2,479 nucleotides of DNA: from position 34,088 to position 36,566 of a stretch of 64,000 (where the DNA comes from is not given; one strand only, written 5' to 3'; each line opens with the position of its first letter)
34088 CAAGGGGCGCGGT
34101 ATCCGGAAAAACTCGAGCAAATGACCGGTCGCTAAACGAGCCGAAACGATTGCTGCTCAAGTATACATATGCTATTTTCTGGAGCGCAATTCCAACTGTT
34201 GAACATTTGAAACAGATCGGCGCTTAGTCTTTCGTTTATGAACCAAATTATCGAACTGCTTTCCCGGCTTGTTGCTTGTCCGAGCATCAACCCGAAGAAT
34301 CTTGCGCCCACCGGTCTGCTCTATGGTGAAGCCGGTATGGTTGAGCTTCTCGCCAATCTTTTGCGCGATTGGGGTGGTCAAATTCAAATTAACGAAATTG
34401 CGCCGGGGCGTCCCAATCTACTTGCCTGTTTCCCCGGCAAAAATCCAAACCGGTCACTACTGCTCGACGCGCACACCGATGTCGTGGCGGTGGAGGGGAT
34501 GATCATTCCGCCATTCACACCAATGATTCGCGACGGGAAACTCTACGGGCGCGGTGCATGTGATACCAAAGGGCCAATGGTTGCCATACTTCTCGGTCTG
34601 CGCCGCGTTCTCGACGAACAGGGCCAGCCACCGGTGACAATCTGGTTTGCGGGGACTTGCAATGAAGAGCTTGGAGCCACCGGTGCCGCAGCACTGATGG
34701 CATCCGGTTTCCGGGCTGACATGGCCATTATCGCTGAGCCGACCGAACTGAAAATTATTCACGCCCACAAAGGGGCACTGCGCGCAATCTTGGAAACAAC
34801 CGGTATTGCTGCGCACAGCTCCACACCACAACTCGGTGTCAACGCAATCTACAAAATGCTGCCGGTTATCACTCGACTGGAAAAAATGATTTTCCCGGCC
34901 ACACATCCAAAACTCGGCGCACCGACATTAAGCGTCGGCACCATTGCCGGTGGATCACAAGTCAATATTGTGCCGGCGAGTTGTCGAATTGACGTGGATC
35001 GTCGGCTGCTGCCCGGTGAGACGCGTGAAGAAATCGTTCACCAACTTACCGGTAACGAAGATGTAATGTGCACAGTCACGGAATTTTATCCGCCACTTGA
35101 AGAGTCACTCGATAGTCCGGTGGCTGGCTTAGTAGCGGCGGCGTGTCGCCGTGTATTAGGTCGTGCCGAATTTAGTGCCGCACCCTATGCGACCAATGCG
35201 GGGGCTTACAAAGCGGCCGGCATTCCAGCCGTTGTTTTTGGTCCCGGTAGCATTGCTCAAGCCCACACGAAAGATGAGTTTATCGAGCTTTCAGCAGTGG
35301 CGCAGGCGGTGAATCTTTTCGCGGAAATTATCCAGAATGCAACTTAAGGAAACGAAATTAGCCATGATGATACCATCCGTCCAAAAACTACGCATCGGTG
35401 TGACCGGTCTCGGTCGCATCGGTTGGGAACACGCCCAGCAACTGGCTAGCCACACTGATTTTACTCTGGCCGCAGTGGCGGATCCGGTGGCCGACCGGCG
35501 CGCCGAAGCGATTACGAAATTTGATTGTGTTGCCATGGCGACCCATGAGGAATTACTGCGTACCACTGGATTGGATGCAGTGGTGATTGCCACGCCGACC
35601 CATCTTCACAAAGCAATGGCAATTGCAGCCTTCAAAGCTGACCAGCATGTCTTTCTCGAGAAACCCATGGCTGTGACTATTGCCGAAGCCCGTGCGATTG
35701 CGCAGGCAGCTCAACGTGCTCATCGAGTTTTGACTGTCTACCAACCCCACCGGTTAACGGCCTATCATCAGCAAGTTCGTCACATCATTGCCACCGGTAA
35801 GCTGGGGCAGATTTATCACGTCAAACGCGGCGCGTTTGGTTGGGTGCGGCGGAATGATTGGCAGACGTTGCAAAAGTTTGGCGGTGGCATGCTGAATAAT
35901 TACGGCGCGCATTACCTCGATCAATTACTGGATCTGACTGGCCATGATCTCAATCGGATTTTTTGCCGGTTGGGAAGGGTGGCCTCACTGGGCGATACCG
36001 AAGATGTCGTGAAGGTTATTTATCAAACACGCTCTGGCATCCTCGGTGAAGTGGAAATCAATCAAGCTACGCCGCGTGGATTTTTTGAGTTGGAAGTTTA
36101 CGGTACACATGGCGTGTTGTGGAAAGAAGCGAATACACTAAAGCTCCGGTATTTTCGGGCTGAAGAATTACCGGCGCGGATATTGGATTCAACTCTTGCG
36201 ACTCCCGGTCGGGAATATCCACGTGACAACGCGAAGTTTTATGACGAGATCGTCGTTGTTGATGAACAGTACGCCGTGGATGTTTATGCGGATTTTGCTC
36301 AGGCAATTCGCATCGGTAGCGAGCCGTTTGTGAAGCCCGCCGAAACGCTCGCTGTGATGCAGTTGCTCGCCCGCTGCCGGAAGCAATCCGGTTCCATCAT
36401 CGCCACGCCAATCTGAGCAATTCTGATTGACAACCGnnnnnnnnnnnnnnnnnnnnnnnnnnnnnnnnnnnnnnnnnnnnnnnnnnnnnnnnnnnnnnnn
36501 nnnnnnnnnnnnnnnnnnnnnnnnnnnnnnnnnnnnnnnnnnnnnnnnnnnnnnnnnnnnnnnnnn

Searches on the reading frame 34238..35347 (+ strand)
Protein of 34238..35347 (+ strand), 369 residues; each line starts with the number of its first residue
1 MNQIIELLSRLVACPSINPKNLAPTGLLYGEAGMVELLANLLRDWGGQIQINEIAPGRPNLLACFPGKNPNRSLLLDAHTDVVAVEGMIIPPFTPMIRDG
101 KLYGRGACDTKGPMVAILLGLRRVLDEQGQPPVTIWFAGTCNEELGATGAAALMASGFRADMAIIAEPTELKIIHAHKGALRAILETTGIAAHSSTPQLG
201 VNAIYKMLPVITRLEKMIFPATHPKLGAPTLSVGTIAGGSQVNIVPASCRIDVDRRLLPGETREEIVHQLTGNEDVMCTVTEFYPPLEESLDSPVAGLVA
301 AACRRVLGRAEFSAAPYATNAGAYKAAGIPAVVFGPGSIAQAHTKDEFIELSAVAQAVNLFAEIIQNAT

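Call 3: search_protein_families(library=pfam, proteins=[window:34238-35347:+], max_evalue=0.01)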
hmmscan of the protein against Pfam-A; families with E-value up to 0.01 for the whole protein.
window:34238-35347:+ (369 aa): 4 families
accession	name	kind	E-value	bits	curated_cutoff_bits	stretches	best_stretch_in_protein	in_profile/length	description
PF01546.33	Peptidase_M20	-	8.6e-35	120.9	24.6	1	75-367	1-206/206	Peptidase family M20/M25/M40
PF07687.19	M20_dimer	-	1.7e-22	79.8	21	1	176-270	2-95/107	Peptidase dimerisation domain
PF04389.22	Peptidase_M28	-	2.8e-09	37.4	21.3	1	60-155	1-78/193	Peptidase family M28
PF05343.19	Peptidase_M42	-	1.5e-05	24.7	23.2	0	115-166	139-188/292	M42 glutamyl aminopeptidase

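Call 4: search_protein_families(library=ncbifam, proteins=[window:34238-35347:+], max_evalue=0.01)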
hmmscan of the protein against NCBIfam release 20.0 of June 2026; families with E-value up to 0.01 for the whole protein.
window:34238-35347:+ (369 aa): 56 families (the best 25 are shown)
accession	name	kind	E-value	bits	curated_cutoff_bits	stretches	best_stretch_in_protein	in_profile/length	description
TIGR01910.1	DapE-ArgE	subfamily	8.1e-68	229.3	217.6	1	5-356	1-369/373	ArgE/DapE family deacylase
NF005710.0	PRK07522.1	subfamily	4.6e-64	217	412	1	31-367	28-387/391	acetylornithine deacetylase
TIGR01892.1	AcOrn-deacetyl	equivalog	4.1e-63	213.6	297.7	1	7-364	2-364/365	acetylornithine deacetylase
NF003474.0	PRK05111.1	equivalog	4.7e-56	190.3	460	1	3-367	7-379/383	acetylornithine deacetylase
NF006365.0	PRK08588.1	subfamily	1e-49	169.9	289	1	31-366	26-378/383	succinyl-diaminopimelate desuccinylase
NF009555.0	PRK13004.1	equivalog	1.5e-49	168.9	321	2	63-271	63-276/399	YgeY family selenium metabolism-linked hydrolase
NF006399.0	PRK08651.1-2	equivalog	6.6e-49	167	381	2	2-218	4-217/405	succinyl-diaminopimelate desuccinylase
NF006400.0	PRK08651.1-3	equivalog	6.8e-47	160.1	374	1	6-367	14-405/410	succinyl-diaminopimelate desuccinylase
NF006402.0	PRK08651.1-5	equivalog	1e-42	146.5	369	1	34-366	24-365/369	succinyl-diaminopimelate desuccinylase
NF005306.0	PRK06837.1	subfamily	2.3e-38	132.2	376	1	44-365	69-418/427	ArgE/DapE family deacylase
NF005373.0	PRK06915.1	equivalog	3.5e-38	131.7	428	1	58-365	80-414/422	peptidase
TIGR01900.1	dapE-gram_pos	equivalog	3.3e-37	128.2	304.2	1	69-361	55-346/351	succinyl-diaminopimelate desuccinylase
TIGR03526.1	selenium_YgeY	hypoth_equivalog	3.9e-36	124.7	321.5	2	72-271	68-274/395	YgeY family selenium metabolism-linked hydrolase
NF009558.0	PRK13013.1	equivalog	2.2e-34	118.9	428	1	4-365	18-420/429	acetylornithine deacetylase/succinyl-diaminopimelate desuccinylase family protein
NF006403.0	PRK08652.1-1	equivalog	6e-34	117.6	427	1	69-363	58-345/354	acetylornithine deacetylase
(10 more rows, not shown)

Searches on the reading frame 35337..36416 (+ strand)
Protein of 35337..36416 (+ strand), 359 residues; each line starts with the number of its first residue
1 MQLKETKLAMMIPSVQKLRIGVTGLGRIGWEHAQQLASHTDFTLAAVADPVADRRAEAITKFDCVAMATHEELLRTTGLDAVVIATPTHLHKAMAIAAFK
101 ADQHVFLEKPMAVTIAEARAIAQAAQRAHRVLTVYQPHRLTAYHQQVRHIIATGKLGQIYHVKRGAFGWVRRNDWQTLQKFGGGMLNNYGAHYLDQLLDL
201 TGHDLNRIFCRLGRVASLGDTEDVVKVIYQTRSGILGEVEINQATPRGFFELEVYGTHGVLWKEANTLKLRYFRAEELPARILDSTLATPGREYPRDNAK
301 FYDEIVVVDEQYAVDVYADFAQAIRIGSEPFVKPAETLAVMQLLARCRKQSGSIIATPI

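Call 3: search_protein_families(library=pfam, proteins=[window:35337-36416:+], max_evalue=0.01)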
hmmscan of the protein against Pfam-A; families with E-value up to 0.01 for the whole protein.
window:35337-36416:+ (359 aa): 6 families
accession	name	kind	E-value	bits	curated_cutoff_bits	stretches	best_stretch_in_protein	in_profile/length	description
PF01408.29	GFO_IDH_MocA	-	6.3e-27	95.1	24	1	18-135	1-119/120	Oxidoreductase family, NAD-binding Rossmann fold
PF22725.1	GFO_IDH_MocA_C3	-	2.2e-20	73.4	27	1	144-261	1-123/124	GFO/IDH/MocA C-terminal domain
PF02894.22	GFO_IDH_MocA_C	-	3e-10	40.7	22.9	1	150-351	3-210/218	Oxidoreductase family, C-terminal alpha/beta domain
PF02826.25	2-Hacid_dh_C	-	0.00078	19.3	25.1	1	7-89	26-102/178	D-isomer specific 2-hydroxyacid dehydrogenase, NAD binding domain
PF00044.30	Gp_dh_N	-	0.0015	19.2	31.7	1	19-72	2-55/101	Glyceraldehyde 3-phosphate dehydrogenase, NAD binding domain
PF03435.24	Sacchrp_dh_NADP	-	0.0087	16.8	25.1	0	21-106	2-96/129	Saccharopine dehydrogenase NADP binding domain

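Call 4: search_protein_families(library=ncbifam, proteins=[window:35337-36416:+], max_evalue=0.01)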
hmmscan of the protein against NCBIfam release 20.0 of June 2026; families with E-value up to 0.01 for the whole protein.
window:35337-36416:+ (359 aa): 10 families
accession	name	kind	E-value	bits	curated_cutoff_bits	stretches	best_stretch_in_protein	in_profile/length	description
TIGR04380.1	myo_inos_iolG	equivalog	6.9e-34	117.2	355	1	17-267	1-256/330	inositol 2-dehydrogenase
NF040723.1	UDP-GlcNAcDh_Arch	equivalog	6.3e-33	114.6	450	1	18-262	1-236/302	UDP-N-acetylglucosamine 3-dehydrogenase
NF008607.0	PRK11579.1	subfamily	3e-23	82.4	330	1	16-343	3-329/346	oxidoreductase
NF052479.1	LevoglcsnDh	equivalog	1.9e-17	63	650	1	42-163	28-158/386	levoglucosan dehydrogenase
NF007574.0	PRK10206.1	equivalog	4.5e-15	55.5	352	1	61-353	47-338/345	oxidoreductase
NF052679.1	InsChiInosDhIolG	equivalog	6e-15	55.1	540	1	17-261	2-248/343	bifunctional inositol 2-dehydrogenase/D-chiro-inositol 1-dehydrogenase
NF058561.1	BT_2158_fam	equivalog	1.3e-13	50.4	750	1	13-163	32-181/487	glycoside 3-dehydrogenase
NF058563.1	BT_2159_fam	equivalog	4.4e-12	45.7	650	1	19-162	2-146/350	disaccharide 3-dehydrogenase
NF041392.1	XylDh_Gfo6_Halo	equivalog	1.4e-09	37.3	350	1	17-163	16-167/350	D-xylose 1-dehydrogenase Gfo6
NF009825.0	PRK13302.1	equivalog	5.6e-05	22.7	253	1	15-107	4-96/271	aspartate dehydrogenase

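Call 102: search_solved_structures(query=window:35337-36416:+, max_evalue=1e-10)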
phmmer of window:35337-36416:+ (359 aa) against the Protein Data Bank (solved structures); distinct sequences matched with E-value up to 1e-10: 41.
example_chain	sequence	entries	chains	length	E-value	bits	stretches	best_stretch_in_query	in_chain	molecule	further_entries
3e18_A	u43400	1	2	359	1.7e-26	96.8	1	14-343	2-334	oxidoreductase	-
9m37_A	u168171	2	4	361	3.8e-23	85.8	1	18-242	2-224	P581a DgpA2 and isoorientin complex structure | Gfo/Idh/MocA family protein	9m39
3q2k_A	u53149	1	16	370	2.4e-21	79.9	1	15-245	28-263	oxidoreductase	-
3ezy_A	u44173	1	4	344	6e-21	78.6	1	17-263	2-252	Dehydrogenase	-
7xr9_A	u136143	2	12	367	1.3e-20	77.5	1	15-207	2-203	DgpA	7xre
3q2i_A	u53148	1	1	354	3.1e-20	76.2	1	12-248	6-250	dehydrogenase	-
9m3d_B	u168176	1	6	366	7.3e-18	68.4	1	16-198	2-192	DgpA1 from W974-1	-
3ec7_A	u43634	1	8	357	1.2e-17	67.7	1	17-245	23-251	Putative Dehydrogenase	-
6o15_A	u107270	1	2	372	2.2e-17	66.9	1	19-243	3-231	Uncharacterized oxidoreductase YjhC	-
6nor_A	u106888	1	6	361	1.2e-16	64.5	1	15-261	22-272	Putative NAD dependent dehydrogenase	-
3fhl_A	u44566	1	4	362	1.3e-16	64.4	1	16-241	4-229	Putative oxidoreductase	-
2glx_A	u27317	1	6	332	4.5e-16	62.5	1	50-261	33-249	1,5-anhydro-D-fructose reductase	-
3e82_A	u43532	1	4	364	9.2e-16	61.5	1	17-204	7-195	Putative oxidoreductase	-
5ya8_A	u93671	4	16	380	2.3e-15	60.2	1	38-261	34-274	Scyllo-inositol dehydrogenase with L-glucose dehydrogenase activity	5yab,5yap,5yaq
4hkt_A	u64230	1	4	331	2.8e-15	59.9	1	18-263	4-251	Inositol 2-dehydrogenase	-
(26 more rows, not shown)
